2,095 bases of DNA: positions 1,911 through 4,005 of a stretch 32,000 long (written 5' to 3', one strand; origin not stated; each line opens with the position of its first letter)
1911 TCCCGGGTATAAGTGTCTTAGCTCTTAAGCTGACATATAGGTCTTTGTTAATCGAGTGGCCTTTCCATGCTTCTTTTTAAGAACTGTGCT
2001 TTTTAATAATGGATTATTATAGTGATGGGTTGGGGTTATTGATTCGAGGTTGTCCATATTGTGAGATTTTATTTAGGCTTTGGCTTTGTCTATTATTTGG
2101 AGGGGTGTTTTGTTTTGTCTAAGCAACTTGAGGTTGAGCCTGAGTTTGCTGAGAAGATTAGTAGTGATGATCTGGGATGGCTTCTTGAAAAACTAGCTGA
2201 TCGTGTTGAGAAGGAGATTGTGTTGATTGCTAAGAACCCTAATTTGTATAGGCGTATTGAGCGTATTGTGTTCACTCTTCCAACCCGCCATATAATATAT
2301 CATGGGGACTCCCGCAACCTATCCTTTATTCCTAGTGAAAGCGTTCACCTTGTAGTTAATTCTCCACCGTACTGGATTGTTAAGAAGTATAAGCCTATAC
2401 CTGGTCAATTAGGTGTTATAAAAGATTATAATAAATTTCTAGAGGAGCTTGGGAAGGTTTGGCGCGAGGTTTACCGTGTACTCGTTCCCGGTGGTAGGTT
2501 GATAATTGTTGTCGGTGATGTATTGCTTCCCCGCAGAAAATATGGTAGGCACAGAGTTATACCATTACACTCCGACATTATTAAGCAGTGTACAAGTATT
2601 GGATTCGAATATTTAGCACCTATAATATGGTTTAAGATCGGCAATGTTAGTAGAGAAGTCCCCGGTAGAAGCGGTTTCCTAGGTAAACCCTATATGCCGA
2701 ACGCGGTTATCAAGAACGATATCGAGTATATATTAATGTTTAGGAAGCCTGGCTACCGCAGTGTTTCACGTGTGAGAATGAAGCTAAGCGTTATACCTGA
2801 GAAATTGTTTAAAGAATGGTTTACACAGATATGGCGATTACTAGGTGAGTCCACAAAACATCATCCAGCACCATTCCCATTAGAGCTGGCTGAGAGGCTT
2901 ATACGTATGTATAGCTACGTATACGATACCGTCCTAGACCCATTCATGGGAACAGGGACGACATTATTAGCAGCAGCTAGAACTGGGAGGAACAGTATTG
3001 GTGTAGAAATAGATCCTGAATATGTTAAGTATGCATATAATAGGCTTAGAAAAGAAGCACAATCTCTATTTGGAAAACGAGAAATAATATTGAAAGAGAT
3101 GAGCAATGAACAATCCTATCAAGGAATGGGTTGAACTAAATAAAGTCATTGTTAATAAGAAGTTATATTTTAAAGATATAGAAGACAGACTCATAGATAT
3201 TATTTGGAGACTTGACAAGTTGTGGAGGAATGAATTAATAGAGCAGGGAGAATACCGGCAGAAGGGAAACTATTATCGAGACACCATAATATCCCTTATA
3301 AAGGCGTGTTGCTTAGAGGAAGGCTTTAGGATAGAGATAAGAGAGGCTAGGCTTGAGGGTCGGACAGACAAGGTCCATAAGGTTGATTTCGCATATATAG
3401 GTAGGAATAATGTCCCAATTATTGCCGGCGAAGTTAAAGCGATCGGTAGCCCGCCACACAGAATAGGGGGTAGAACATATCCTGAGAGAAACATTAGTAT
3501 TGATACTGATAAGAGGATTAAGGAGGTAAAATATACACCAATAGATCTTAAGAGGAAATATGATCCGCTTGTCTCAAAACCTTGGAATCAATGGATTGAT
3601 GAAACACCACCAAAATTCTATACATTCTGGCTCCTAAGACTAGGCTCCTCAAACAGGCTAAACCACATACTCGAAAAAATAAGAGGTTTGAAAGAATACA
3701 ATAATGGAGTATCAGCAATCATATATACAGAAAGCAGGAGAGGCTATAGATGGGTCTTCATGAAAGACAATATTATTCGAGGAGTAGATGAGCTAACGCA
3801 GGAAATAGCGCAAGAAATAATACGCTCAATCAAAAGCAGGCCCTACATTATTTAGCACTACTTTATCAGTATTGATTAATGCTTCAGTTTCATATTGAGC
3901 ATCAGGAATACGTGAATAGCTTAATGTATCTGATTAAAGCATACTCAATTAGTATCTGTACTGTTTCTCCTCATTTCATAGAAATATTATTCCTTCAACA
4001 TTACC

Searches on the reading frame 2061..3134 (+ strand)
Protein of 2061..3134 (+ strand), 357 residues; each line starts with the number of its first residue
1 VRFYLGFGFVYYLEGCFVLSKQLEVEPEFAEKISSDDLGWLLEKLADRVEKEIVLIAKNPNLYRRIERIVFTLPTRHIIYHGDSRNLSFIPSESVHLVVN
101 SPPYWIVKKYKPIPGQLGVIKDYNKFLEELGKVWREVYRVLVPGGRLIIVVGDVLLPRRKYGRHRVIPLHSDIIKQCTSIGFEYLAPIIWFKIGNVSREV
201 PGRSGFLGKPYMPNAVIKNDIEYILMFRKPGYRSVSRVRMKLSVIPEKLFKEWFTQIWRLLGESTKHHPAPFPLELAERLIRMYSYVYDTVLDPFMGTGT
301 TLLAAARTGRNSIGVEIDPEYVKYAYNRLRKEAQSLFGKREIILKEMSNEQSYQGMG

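Call 3: search_protein_families(library=pfam, proteins=[window:2061-3134:+], max_evalue=1)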
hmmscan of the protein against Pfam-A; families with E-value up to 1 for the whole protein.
window:2061-3134:+ (357 aa): 7 families
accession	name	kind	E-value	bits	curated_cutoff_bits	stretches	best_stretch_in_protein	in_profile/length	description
PF01555.25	N6_N4_Mtase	-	5.8e-44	151.1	26.7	1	95-326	1-220/221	DNA methylase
PF13649.12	Methyltransf_25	-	4.8e-07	30.8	27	1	291-332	1-44/97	Methyltransferase domain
PF08241.18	Methyltransf_11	-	8.6e-07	30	21.2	2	125-149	71-95/95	Methyltransferase domain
PF13847.12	Methyltransf_31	-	0.00055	20.1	27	1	290-332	6-51/145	Methyltransferase domain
PF01170.24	UPF0020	-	0.00064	19.9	22.3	1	267-332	7-68/197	RMKL-like, methyltransferase domain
PF08242.18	Methyltransf_12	-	0.11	13.6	30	0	297-341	6-52/98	Methyltransferase domain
PF02475.24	TRM5-TYW2_MTfase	-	0.16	12.3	28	1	288-327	37-78/164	TRM5/TYW2 methyltransferase domain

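Call 4: search_protein_families(library=padloc, proteins=[window:2061-3134:+], max_evalue=1)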
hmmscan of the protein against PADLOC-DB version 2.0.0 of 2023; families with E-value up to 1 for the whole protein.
window:2061-3134:+ (357 aa): 71 families (the best 25 are shown)
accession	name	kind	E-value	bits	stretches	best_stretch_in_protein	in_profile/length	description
PDLC03350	MTase_II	-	4e-65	218.3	1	77-331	57-297/312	Type II methyltransferase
PDLC03259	MTase_II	-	3.2e-61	205.4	1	75-346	2-272/423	Type II methyltransferase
PDLC03353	MTase_II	-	2.2e-58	195.8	1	77-336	10-257/260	Type II methyltransferase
PDLC03283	MTase_II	-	1.6e-51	173.6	1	75-331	3-273/352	Type II methyltransferase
PDLC03260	MTase_II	-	3.1e-31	106.6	2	219-326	200-304/349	Type II methyltransferase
PDLC03387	MTase_II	-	2.2e-30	103.8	2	267-335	213-281/289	Type II methyltransferase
PDLC03299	MTase_II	-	6.5e-30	102.6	2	259-332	187-260/296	Type II methyltransferase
PDLC03371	MTase_II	-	6.9e-30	102.4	1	77-335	11-258/260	Type II methyltransferase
PDLC03246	MTase_II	-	1.2e-25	88.4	1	56-323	92-360/376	Type II methyltransferase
PDLC03351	MTase_II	-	1.4e-21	75.1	2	276-338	135-197/348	Type II methyltransferase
PDLC03265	MTase_II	-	1.1e-19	69.1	2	265-330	264-329/333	Type II methyltransferase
PDLC03276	MTase_II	-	8.3e-19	66.1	1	80-323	148-394/404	Type II methyltransferase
PDLC03363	MTase_II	-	1.6e-18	65.1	2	264-335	53-124/294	Type II methyltransferase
PDLC03305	MTase_II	-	1.8e-18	65.1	1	248-339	161-252/513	Type II methyltransferase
PDLC03252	MTase_II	-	6.6e-17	59.9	2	80-154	94-168/365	Type II methyltransferase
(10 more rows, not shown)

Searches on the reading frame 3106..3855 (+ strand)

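Call 3: search_protein_families(library=pfam, proteins=[window:3106-3855:+], max_evalue=1)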
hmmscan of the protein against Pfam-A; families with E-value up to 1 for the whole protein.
window:3106-3855:+ (249 aa): 0 families

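Call 4: search_protein_families(library=padloc, proteins=[window:3106-3855:+], max_evalue=1)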
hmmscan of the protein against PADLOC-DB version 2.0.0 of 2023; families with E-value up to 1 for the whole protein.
window:3106-3855:+ (249 aa): 1 family
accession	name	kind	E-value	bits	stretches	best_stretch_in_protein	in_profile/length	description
PDLC03576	REase_II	-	8.4e-29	98.9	1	16-215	26-251/281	Type II restriction enzyme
